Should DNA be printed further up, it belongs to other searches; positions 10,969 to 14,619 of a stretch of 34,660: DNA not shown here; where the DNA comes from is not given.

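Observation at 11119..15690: SbcCD/YhaON-like pair: the nuclease subunit looks catalytically dead and the ATPase has gained DNA-binding HhH modules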

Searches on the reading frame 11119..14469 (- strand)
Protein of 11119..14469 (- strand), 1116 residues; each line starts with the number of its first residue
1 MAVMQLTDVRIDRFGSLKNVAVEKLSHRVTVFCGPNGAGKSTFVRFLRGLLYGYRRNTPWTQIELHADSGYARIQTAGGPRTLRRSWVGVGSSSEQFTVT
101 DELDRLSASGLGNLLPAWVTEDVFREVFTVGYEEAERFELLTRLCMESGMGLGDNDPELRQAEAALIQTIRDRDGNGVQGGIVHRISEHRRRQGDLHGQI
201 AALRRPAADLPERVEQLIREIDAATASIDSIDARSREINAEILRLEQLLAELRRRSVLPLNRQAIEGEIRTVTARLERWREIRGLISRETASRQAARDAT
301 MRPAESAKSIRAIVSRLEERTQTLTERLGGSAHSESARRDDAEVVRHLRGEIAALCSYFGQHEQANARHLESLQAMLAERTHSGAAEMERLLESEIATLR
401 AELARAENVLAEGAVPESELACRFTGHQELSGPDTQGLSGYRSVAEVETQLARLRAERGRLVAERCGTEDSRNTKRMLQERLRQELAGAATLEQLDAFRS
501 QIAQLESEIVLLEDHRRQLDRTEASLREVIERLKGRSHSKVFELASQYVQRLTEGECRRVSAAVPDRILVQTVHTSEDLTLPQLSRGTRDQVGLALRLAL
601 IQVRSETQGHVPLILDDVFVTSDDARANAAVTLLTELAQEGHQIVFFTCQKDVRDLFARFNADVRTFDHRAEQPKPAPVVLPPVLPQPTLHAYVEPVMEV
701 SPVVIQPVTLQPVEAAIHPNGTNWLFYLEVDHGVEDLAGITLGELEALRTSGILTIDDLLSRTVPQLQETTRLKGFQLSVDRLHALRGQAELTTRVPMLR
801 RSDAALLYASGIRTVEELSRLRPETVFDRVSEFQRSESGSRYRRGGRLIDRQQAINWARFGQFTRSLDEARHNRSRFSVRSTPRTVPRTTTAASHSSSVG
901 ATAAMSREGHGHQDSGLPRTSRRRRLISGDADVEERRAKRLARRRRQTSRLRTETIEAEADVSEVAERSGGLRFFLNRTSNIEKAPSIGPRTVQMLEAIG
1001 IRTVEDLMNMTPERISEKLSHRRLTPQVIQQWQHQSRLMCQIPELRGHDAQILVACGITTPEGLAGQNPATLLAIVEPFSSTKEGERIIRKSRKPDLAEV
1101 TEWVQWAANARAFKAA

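Call 3: search_protein_families(library=pfam, proteins=[window:11119-14469:-], max_evalue=1)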
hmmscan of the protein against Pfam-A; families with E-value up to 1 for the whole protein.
window:11119-14469:- (1116 aa): 20 families
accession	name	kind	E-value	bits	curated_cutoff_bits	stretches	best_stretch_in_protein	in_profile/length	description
PF14229.12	DUF4332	-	5.1e-40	136.9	23.2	2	986-1108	1-120/122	Domain of unknown function (DUF4332)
PF14520.12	HHH_5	-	6.6e-11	43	27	1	984-1017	6-39/57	Helix-hairpin-helix domain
PF11731.14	Cdd1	-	2.8e-09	37.5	25.5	1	979-1021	5-47/86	Pathogenicity locus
PF13476.12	AAA_23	-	3.6e-09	38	27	1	9-59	2-51/201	AAA domain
PF02463.25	SMC_N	-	1.7e-08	34.6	40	2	6-44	2-41/220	RecF/RecN/SMC N terminal domain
PF04994.19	TfoX_C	-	2.1e-07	31.4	23.1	1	980-1021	3-44/81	TfoX C-terminal domain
PF13514.12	AAA_27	-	2e-06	28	22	1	4-59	1-58/206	AAA domain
PF13175.12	AAA_15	-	2.4e-06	27.9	32.1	1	4-51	1-47/374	AAA ATPase domain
PF21794.3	RAD51D_N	-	6.5e-06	26.7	27.3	1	986-1018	10-42/60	RAD51D, N-terminal domain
PF00005.33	ABC_tran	-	5.6e-05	24.2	25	1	18-52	2-36/137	ABC transporter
PF03118.21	RNA_pol_A_CTD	-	0.00033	20.8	23.8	0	991-1016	23-48/67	Bacterial RNA polymerase, alpha chain C terminal domain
PF21999.2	IMS_HHH_1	-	0.00053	20.8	27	1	986-1021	4-39/53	DNA polymerase-iota, thumb domain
PF13304.12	AAA_21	-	0.0029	18.2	27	1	29-62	1-37/304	AAA domain, putative AbiEii toxin, Type IV TA system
PF03193.22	RsgA_GTPase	-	0.0031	17.8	30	1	23-49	102-128/174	RsgA GTPase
PF10391.15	DNA_pol_lambd_f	-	0.0033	17.6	29.8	0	988-1009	9-30/51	Fingers domain of DNA polymerase lambda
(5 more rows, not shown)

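Call 4: search_protein_families(library=ncbifam, proteins=[window:11119-14469:-], max_evalue=1)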
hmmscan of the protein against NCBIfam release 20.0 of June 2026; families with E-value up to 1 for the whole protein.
window:11119-14469:- (1116 aa): 60 families (the best 25 are shown)
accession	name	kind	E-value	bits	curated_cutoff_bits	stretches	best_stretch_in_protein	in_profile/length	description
NF045487.1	ASRP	equivalog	1.2e-10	40.6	300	2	187-638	128-583/593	archaea-specific SMC-related protein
NF010068.0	PRK13548.1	equivalog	4.6e-08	32.5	261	1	15-52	19-56/261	heme ABC transporter ATP-binding protein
NF003034.1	PRK03918.1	equivalog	1e-07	30.4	700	1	481-601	687-806/878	DNA double-strand break repair ATPase Rad50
NF002981.0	PRK03695.1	equivalog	2.1e-06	27.3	281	2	2-52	3-51/253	vitamin B12 ABC transporter ATP-binding protein BtuD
TIGR02169.1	SMC_prok_A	equivalog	4e-06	24.8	729.4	2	190-408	681-897/1165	chromosome segregation protein SMC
TIGR00611.2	recf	equivalog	4.5e-06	26.1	172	2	7-43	2-37/339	DNA replication/repair protein RecF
NF053840.1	MnTportMntADein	equivalog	3.8e-05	23.3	400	1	9-53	9-53/240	manganese ABC transporter ATP-binding protein MntA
NF010061.0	PRK13538.1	equivalog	5.6e-05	22.7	195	1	32-67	36-71/211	cytochrome c biogenesis heme-transporting ATPase CcmA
TIGR03491.1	TIGR03491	subfamily_domain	5.9e-05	22.2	97.45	1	984-1035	216-268/462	TM0106 family RecB-like putative nuclease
TIGR01166.1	cbiO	subfamily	0.00011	21.7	211.8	1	17-51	8-42/190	cobalt ABC transporter, ATP-binding protein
TIGR01954.1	nusA_Cterm_rpt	equivalog_domain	0.00017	21.6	48.15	0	1050-1075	6-31/50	transcription termination factor NusA, C-terminal duplication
NF008168.0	PRK10917.2-2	equivalog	0.00022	19.6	718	1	931-1024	65-155/795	ATP-dependent DNA helicase RecG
NF041034.1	Rad50_Sulf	equivalog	0.00029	18.8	1000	1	576-654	772-848/872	DNA double-strand break repair ATPase Rad50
TIGR03873.1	F420-0_ABC_ATP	hypoth_equivalog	0.00033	20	372.4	1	12-55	12-55/256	putative F420-0 ABC transporter ATP-binding protein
TIGR03771.1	anch_rpt_ABC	equivalog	0.00037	20.3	268.8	1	572-648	102-170/223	anchored repeat-type ABC transporter ATP-binding subunit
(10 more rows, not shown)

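Call 5: search_protein_families(library=padloc, proteins=[window:11119-14469:-], max_evalue=1)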
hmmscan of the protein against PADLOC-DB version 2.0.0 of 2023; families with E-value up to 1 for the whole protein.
window:11119-14469:- (1116 aa): 60 families (the best 25 are shown)
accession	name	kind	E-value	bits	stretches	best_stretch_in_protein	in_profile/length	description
PDLC03859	LmuB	-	9.5e-17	59.4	1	21-657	17-592/611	-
PDLC04135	mad3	-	1.8e-16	58.6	2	6-57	2-52/374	mads_3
PDLC02979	AriA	-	3.5e-07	28.4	1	4-51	1-47/373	-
PDLC02981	AriAB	-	7.2e-07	26.3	1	4-54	1-50/694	-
PDLC02913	ATPase_I-A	-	8.6e-07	26.4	2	4-45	52-92/508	-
PDLC04175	HEC-01A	-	1.2e-06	25.9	1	1-48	1-46/363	-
PDLC04178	HEC-01A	-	3.3e-06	24.4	1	3-48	6-49/399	-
PDLC00271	PtuA1|PtuA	-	2.3e-05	22.1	1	4-49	1-45/421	AAA ATPase domain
PDLC04140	mad8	-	2.7e-05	21.8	2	499-648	97-231/314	mads_8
PDLC00067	GajA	-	8e-05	19.3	1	5-57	4-54/604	AAA ATPase domain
PDLC04182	HEC-01A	-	8.9e-05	19.6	1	4-45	2-49/406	-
PDLC04176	HEC-01A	-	0.00014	19.3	1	4-47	1-43/371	-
PDLC00093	GajA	-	0.00015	18.6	1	4-53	1-49/736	AAA ATPase domain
PDLC00305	PtuA1|PtuA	-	0.00022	18.7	1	4-48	1-44/392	AAA ATPase domain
PDLC04892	PDC-S06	-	0.00022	17.7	2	584-651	614-675/843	-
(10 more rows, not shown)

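Call 37: search_solved_structures(query=window:11119-14469:-, max_evalue=0.01, show_alignments=3)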
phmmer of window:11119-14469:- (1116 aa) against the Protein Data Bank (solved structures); distinct sequences matched with E-value up to 0.01: 6.
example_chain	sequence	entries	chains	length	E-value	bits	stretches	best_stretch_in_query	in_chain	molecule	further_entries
1f2t_B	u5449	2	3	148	0.0003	22.2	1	537-656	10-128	RAD50 ABC-ATPASE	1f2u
1us8_B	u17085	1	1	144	0.0015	19.8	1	538-656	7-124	DNA DOUBLE-STRAND BREAK REPAIR RAD50 ATPASE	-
3tho_A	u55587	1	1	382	0.0027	19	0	11-74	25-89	Probable DNA double-strand break repair Rad50 ATPase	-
9k3s_C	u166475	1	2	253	0.0077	17.5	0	12-65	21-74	Phosphate import ATP-binding protein PstB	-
3qf7_A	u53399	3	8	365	0.0079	17.4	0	11-74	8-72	Rad50 | Probable DNA double-strand break repair Rad50 ATPase,Probable DNA double-strand break repa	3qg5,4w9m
9k3x_C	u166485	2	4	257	0.0079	17.4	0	12-65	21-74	Phosphate import ATP-binding protein PstB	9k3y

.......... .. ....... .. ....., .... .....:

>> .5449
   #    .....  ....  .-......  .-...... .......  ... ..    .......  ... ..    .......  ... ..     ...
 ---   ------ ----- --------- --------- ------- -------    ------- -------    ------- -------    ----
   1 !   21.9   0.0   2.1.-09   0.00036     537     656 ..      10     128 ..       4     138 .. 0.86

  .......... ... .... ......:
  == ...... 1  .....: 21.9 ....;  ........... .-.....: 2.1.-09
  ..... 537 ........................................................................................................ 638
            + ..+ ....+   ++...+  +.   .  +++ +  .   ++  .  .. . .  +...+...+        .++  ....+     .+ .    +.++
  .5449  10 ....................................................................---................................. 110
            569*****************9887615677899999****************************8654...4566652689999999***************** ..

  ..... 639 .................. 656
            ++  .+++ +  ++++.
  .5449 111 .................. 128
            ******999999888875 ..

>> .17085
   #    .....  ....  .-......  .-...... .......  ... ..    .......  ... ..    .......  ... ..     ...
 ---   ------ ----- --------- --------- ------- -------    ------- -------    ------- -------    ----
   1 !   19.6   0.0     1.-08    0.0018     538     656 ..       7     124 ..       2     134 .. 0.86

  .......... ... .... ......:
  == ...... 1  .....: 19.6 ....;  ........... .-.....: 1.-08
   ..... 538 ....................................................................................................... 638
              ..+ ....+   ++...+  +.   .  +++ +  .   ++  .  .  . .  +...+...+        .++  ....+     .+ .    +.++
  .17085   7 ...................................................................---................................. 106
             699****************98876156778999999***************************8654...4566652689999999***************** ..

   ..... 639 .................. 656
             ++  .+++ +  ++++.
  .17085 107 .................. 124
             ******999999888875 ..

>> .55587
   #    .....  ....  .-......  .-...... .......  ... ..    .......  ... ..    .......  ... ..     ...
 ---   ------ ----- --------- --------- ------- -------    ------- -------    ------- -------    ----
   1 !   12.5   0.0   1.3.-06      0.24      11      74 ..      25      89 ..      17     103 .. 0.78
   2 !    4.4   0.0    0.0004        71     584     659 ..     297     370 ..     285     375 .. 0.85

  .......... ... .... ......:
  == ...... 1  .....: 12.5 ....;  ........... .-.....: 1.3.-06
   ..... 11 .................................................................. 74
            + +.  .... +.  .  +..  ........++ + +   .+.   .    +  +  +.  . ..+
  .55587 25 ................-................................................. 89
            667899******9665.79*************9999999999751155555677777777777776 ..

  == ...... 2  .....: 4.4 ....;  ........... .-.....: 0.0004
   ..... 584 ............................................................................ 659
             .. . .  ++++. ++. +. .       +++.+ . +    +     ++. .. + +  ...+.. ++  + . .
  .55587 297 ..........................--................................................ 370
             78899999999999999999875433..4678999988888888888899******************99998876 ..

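Call 47: find_homologous_proteins(query=window:11119-14469:-, max_evalue=0.00001)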
Query window:11119-14469:- (1116 aa): 114 proteins with E <= 0.00001 among 8000 candidates.
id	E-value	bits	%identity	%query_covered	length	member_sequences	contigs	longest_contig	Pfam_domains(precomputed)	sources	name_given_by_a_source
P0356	0.0e+0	2395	99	100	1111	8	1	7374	PF21794.4,PF14520.13,PF13514.13,PF13175.13,PF04994.20,PF13476.13,PF11731.15,PF14229.13,PF02463.26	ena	-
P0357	0.0e+0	2166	89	99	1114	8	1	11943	PF21794.4,PF14520.13,PF13514.13,PF04994.20,PF13476.13,PF11731.15,PF14229.13,PF02463.26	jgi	-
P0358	0.0e+0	2121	88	99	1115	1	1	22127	PF14520.13,PF13514.13,PF04994.20,PF13476.13,PF11731.15,PF14229.13,PF02463.26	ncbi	-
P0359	0.0e+0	2105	87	99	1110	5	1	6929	PF14520.13,PF13514.13,PF13175.13,PF04994.20,PF13476.13,PF11731.15,PF14229.13,PF02463.26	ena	-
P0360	0.0e+0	2062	85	99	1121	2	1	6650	PF21794.4,PF14520.13,PF13514.13,PF04994.20,PF13476.13,PF11731.15,PF14229.13,PF02463.26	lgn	-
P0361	0.0e+0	2060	86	99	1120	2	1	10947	PF14520.13,PF13514.13,PF00005.34,PF04994.20,PF13476.13,PF11731.15,PF14229.13,PF02463.26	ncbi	-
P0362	0.0e+0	2059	87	99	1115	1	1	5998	PF21794.4,PF14520.13,PF13514.13,PF04994.20,PF13476.13,PF11731.15,PF14229.13,PF02463.26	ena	-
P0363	0.0e+0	2013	85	99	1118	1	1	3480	PF14520.13,PF13514.13,PF04994.20,PF13476.13,PF11731.15,PF14229.13,PF02463.26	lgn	-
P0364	0.0e+0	2009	83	99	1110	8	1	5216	PF14520.13,PF13514.13,PF04994.20,PF13476.13,PF11731.15,PF14229.13,PF02463.26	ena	-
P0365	0.0e+0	2005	84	99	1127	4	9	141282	PF14520.13,PF13514.13,PF04994.20,PF13476.13,PF11731.15,PF14229.13,PF02463.26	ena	-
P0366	0.0e+0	1987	82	99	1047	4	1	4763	PF21794.4,PF14520.13,PF13514.13,PF04994.20,PF13476.13,PF11731.15,PF14229.13,PF02463.26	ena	-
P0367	0.0e+0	1983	82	99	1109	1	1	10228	PF14520.13,PF13514.13,PF04994.20,PF13476.13,PF11731.15,PF14229.13,PF02463.26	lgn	-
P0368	0.0e+0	1960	83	99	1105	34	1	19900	PF14520.13,PF13514.13,PF04994.20,PF13476.13,PF11731.15,PF14229.13,PF02463.26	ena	-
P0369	0.0e+0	1923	81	100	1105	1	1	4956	PF21794.4,PF14520.13,PF13514.13,PF04994.20,PF13476.13,PF11731.15,PF14229.13,PF02463.26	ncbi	-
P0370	0.0e+0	1868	79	100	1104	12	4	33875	PF14520.13,PF13514.13,PF13175.13,PF04994.20,PF13476.13,PF11731.15,PF14229.13,PF02463.26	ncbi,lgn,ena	-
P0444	2.5e-97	345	26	77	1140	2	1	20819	PF14520.13,PF13514.13,PF04994.20,PF13476.13,PF11731.15,PF14229.13,PF02463.26,PF13304.13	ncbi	-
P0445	2.4e-90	322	28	100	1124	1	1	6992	PF14520.13,PF13514.13,PF13476.13,PF11731.15,PF14229.13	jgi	jgi:uncharacterized protein YhaN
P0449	7.7e-63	231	30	56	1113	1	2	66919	PF14520.13,PF13514.13,PF11731.15,PF14229.13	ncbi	-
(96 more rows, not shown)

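Call 61: find_encoding_contigs(protein=P0444, flank=6000, max_places=1)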
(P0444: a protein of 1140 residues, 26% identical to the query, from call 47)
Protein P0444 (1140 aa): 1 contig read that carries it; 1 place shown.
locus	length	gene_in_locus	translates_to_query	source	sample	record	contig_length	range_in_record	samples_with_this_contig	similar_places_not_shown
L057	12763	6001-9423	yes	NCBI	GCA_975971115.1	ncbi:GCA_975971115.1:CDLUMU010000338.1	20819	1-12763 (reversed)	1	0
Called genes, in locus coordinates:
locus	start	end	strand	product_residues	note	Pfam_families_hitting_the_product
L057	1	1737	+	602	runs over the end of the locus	PF00884:Sulfatase, PF16347:SGSH_C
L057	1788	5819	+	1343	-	PF01011:PQQ (faint), PF13360:PQQ_2, PF13570:Beta-prop_ACSF4 (weak), PF13360:PQQ_2 (weak)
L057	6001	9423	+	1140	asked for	PF02463:SMC_N (faint), PF13304:AAA_21 (faint), PF13476:AAA_23, PF13514:AAA_27, PF04994:TfoX_C (faint), PF11731:Cdd1 (faint), PF14520:HHH_5 (faint), PF14229:DUF4332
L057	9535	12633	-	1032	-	PF17128:DUF5107, PF13431:TPR_17 (faint), PF00515:TPR_1 (faint), PF07719:TPR_2 (faint), PF07721:TPR_4 (faint), PF12895:ANAPC3 (faint), PF13174:TPR_6 (faint), PF13424:TPR_12 (faint), +4 more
